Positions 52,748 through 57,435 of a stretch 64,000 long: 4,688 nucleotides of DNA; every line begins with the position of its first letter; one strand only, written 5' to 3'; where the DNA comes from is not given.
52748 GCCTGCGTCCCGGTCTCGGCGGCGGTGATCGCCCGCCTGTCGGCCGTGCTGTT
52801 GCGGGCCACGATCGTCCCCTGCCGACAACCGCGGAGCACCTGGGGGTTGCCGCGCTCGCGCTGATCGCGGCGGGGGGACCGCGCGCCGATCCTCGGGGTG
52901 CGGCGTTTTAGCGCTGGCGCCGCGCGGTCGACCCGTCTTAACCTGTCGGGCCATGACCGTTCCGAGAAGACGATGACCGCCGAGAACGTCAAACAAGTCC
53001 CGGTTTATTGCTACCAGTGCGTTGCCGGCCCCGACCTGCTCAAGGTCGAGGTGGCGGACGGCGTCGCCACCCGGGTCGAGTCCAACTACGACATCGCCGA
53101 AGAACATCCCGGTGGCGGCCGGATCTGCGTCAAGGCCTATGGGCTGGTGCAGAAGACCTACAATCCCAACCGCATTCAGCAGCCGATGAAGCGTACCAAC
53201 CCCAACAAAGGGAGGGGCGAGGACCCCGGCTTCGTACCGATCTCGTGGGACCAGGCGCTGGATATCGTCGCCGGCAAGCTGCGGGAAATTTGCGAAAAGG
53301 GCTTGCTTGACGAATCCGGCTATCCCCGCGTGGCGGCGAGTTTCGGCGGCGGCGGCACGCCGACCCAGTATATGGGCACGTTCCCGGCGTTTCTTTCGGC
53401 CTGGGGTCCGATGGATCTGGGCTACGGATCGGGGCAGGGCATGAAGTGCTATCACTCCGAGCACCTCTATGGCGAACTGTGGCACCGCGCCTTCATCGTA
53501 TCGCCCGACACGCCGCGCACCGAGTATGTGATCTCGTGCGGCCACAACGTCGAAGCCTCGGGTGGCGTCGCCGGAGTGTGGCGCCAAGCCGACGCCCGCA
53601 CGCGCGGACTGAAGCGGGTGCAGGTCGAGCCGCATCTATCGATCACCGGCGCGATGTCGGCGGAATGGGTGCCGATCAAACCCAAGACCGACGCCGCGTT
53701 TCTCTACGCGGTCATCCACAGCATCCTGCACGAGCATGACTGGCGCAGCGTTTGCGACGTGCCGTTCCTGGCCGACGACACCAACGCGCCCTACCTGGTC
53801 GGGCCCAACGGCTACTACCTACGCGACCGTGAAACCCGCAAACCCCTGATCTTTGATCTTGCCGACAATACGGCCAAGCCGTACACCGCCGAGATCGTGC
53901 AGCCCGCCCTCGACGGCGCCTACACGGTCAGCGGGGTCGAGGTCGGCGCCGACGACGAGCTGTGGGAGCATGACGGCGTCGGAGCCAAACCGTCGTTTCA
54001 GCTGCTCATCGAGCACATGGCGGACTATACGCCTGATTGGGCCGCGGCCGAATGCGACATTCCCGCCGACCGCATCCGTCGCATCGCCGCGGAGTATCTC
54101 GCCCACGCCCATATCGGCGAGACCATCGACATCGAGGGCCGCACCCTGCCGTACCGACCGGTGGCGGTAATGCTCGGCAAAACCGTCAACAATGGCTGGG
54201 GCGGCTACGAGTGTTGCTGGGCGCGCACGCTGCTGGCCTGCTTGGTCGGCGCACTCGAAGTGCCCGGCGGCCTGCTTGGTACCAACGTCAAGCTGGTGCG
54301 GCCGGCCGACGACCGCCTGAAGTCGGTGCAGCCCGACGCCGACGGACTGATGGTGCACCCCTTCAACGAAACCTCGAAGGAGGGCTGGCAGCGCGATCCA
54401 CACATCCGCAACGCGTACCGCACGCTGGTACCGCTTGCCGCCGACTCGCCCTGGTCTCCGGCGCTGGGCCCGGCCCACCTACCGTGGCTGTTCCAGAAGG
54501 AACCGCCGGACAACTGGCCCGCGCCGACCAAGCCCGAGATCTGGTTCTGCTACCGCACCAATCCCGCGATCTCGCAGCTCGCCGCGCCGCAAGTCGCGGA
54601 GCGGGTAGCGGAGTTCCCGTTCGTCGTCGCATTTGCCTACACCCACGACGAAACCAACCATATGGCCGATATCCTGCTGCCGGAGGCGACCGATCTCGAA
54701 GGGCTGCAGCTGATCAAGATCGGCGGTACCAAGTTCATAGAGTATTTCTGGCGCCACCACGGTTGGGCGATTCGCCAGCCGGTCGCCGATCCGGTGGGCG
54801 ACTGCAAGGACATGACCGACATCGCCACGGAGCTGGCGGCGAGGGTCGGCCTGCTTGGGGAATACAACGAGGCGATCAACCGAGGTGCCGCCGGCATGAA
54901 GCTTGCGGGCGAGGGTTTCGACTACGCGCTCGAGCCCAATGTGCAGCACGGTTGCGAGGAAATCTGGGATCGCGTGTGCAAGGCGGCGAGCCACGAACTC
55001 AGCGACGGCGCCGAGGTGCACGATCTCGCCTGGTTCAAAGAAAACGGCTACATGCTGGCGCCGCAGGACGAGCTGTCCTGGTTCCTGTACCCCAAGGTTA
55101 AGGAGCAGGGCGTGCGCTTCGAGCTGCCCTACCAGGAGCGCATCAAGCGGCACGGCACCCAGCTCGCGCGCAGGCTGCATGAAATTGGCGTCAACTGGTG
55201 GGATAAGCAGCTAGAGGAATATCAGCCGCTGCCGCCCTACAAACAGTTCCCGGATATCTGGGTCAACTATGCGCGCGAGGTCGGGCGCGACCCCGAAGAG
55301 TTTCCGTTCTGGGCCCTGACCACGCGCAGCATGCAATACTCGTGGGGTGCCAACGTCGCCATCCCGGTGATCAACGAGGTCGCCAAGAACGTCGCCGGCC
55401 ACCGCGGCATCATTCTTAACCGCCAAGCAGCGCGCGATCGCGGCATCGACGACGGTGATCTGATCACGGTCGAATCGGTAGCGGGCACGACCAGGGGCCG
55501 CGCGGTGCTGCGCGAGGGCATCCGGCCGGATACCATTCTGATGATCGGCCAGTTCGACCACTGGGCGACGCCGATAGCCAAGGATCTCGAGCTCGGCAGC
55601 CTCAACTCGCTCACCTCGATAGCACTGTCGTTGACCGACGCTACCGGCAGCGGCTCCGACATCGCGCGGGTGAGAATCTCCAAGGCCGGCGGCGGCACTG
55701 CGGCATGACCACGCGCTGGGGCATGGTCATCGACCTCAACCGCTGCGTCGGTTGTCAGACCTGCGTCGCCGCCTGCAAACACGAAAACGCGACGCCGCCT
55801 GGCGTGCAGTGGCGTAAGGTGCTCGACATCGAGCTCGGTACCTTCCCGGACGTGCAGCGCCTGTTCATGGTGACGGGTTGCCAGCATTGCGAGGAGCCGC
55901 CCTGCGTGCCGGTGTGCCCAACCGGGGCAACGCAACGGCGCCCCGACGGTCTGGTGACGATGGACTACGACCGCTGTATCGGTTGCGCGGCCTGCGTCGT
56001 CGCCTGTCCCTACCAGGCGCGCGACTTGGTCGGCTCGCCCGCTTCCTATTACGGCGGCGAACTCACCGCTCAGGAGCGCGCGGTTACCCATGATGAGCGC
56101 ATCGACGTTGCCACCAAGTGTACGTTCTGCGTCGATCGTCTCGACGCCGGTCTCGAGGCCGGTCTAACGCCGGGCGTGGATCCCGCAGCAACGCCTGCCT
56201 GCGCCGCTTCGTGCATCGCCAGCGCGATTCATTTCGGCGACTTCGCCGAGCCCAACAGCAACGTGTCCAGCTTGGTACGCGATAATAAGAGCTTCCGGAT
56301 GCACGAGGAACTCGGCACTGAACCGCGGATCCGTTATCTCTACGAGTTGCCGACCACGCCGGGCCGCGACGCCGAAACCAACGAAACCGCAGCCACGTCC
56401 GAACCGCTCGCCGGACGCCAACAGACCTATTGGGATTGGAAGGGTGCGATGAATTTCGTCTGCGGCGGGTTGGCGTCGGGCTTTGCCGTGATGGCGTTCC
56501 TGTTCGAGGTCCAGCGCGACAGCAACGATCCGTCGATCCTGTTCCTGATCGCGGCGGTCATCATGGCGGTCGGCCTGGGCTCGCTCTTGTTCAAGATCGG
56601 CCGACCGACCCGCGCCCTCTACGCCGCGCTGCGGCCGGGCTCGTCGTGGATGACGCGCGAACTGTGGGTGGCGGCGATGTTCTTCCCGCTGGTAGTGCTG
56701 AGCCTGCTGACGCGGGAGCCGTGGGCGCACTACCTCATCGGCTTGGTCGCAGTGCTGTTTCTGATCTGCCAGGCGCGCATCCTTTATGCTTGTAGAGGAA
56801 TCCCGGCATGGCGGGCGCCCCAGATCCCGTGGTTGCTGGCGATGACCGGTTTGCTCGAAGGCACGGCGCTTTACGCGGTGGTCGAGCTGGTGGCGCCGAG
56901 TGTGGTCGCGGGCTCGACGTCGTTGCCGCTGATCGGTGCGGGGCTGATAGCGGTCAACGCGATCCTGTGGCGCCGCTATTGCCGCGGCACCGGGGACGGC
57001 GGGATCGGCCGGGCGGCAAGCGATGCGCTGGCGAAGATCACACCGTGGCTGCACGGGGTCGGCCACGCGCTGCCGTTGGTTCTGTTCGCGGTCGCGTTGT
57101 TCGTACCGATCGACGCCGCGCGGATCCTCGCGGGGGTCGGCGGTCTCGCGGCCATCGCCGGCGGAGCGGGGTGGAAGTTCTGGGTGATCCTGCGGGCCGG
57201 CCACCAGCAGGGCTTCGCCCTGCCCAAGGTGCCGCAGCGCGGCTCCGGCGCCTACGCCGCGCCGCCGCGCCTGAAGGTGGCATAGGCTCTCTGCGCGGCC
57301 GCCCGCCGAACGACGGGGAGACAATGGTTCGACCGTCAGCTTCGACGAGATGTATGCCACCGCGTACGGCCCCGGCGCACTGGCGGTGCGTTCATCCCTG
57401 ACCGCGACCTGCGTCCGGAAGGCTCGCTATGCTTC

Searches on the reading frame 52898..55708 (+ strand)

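Call 26: search_protein_families(library=pfam, proteins=[window:52898-55708:+], max_evalue=0.00001)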
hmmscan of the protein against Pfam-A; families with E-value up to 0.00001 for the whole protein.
window:52898-55708:+ (936 aa): 2 families
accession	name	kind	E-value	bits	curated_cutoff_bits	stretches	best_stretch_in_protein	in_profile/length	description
PF00384.28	Molybdopterin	-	1.9e-20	73.7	24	1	92-648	1-352/353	Molybdopterin oxidoreductase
PF01568.27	Molydop_binding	-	1.1e-09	38.7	26.8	1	832-911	27-98/110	Molydopterin dinucleotide binding domain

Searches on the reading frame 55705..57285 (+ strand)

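Call 26: search_protein_families(library=pfam, proteins=[window:55705-57285:+], max_evalue=0.00001)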
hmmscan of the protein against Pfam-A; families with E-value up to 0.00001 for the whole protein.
window:55705-57285:+ (526 aa): 9 families
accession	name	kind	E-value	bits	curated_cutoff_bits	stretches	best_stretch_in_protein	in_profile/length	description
PF13247.11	Fer4_11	-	1.1e-11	45.3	26.2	1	52-105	3-58/100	4Fe-4S dicluster domain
PF12838.12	Fer4_7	-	6.5e-11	43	27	0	13-75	1-52/52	4Fe-4S dicluster domain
PF12797.12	Fer4_2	-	2.5e-10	40.1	24.5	2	84-103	3-22/22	4Fe-4S binding domain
PF12837.12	Fer4_6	-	2.9e-08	33.7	25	1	84-105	2-23/24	4Fe-4S binding domain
PF00037.32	Fer4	-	3.1e-08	33.5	21.1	1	85-105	2-22/24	4Fe-4S binding domain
PF13237.11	Fer4_10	-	1.1e-07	32.1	25.5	0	57-102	7-53/53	4Fe-4S dicluster domain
PF13183.11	Fer4_8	-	6e-07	30.4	27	0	89-142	3-57/68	4Fe-4S dicluster domain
PF13187.11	Fer4_9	-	1.3e-06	28.8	27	0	59-105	2-51/52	4Fe-4S dicluster domain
PF13484.11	Fer4_16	-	2.6e-06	28.6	30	0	90-142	1-59/66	4Fe-4S double cluster binding domain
